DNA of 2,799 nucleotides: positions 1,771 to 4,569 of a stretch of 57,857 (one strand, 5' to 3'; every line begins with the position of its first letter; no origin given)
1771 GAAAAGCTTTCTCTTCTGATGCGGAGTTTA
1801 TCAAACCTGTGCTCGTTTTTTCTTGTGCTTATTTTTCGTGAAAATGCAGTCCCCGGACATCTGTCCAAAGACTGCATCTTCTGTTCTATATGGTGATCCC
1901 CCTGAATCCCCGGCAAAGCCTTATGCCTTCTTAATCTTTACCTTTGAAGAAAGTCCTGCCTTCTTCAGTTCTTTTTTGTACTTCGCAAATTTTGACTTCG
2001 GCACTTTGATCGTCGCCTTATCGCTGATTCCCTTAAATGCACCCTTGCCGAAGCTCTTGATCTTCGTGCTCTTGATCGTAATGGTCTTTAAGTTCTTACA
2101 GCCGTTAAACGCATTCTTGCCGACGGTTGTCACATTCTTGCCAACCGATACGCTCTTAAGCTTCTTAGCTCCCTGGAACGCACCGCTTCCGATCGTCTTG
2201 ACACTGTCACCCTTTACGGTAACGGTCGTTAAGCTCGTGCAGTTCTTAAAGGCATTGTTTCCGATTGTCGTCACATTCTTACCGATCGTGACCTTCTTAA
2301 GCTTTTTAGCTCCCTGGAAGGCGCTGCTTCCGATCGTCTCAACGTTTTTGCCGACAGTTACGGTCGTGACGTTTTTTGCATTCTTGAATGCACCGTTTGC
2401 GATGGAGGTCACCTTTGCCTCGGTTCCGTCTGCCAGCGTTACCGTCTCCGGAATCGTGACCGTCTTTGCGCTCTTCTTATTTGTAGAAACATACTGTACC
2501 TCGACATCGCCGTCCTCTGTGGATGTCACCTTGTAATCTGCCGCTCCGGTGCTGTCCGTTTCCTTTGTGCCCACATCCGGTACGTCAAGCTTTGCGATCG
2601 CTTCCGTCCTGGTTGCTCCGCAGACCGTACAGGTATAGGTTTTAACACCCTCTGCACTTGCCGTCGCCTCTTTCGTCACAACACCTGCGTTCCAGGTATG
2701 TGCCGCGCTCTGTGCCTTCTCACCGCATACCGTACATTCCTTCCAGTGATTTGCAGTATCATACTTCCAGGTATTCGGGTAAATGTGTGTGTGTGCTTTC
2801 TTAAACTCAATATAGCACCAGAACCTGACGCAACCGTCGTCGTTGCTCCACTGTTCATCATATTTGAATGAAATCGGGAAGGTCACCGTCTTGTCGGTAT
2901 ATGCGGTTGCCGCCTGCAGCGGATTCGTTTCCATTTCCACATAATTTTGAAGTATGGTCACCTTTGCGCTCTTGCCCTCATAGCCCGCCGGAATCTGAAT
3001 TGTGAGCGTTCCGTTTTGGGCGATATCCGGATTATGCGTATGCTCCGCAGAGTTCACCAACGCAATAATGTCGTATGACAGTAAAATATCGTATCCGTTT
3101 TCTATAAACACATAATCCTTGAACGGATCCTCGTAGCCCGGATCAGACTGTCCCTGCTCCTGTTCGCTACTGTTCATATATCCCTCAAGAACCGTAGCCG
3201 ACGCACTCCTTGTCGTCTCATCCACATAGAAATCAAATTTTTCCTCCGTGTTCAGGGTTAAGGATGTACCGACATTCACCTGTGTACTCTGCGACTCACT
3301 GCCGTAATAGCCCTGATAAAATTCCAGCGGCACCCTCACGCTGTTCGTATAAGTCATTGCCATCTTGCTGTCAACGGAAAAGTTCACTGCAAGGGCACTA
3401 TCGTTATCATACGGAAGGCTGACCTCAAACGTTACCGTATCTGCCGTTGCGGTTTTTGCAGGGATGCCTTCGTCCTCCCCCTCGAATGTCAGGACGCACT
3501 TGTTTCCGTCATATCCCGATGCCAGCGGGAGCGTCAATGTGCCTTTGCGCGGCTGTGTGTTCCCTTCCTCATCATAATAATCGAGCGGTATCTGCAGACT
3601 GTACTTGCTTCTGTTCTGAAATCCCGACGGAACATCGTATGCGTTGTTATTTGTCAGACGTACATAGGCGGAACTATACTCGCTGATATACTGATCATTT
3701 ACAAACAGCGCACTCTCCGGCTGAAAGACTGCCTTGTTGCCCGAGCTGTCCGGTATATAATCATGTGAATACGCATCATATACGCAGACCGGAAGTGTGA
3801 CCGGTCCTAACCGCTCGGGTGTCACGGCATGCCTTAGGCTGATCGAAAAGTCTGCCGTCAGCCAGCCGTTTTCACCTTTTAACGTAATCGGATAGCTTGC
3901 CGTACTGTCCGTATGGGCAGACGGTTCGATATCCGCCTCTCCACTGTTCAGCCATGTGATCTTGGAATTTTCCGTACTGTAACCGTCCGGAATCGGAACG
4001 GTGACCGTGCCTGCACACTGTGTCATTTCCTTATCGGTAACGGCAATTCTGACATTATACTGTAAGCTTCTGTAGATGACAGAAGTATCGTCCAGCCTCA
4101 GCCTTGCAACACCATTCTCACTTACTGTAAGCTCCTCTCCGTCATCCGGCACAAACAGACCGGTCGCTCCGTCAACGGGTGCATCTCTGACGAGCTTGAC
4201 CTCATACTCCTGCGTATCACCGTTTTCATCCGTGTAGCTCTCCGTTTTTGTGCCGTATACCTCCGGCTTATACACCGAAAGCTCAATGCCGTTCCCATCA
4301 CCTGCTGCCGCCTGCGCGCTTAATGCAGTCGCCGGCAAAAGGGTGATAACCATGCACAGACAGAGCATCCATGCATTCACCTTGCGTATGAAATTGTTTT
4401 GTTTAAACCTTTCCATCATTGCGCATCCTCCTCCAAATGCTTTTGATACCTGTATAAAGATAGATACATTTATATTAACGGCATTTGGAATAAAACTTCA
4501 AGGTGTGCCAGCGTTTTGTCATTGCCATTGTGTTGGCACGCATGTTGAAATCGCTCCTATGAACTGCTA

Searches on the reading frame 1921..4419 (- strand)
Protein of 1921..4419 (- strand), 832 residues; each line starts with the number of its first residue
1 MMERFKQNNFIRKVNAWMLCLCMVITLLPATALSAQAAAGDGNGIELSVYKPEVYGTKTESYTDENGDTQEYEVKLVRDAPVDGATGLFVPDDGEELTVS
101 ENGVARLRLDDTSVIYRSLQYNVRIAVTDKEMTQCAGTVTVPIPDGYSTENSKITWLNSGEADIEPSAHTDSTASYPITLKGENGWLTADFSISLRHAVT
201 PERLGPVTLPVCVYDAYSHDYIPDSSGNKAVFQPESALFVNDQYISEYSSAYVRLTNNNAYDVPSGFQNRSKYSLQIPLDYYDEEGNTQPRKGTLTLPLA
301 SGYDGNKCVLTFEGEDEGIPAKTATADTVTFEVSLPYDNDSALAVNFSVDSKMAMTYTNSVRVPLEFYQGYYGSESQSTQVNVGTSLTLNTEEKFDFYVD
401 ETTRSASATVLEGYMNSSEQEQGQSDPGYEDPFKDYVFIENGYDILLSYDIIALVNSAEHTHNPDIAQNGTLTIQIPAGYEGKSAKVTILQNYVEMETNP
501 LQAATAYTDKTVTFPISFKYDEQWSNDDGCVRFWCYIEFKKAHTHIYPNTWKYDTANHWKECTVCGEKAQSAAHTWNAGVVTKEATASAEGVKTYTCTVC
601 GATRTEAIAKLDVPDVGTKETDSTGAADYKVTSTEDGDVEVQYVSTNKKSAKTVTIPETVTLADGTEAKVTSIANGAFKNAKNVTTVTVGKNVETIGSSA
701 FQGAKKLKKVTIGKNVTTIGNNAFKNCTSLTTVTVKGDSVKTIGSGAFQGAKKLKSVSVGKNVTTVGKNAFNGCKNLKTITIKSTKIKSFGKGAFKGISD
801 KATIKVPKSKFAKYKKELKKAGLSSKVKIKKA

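Call 65: search_protein_families(library=pfam, proteins=[window:1921-4419:-], max_evalue=1e-8)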
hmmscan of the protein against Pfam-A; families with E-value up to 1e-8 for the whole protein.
window:1921-4419:- (832 aa): 2 families
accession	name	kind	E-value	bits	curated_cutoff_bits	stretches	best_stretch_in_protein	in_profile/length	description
PF13306.12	LRR_5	-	1.3e-46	158.1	27.7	2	671-797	1-122/127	BspA type Leucine rich repeat region (6 copies)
PF13855.12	LRR_8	-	2.7e-11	43.5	27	0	762-798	12-48/61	Leucine rich repeat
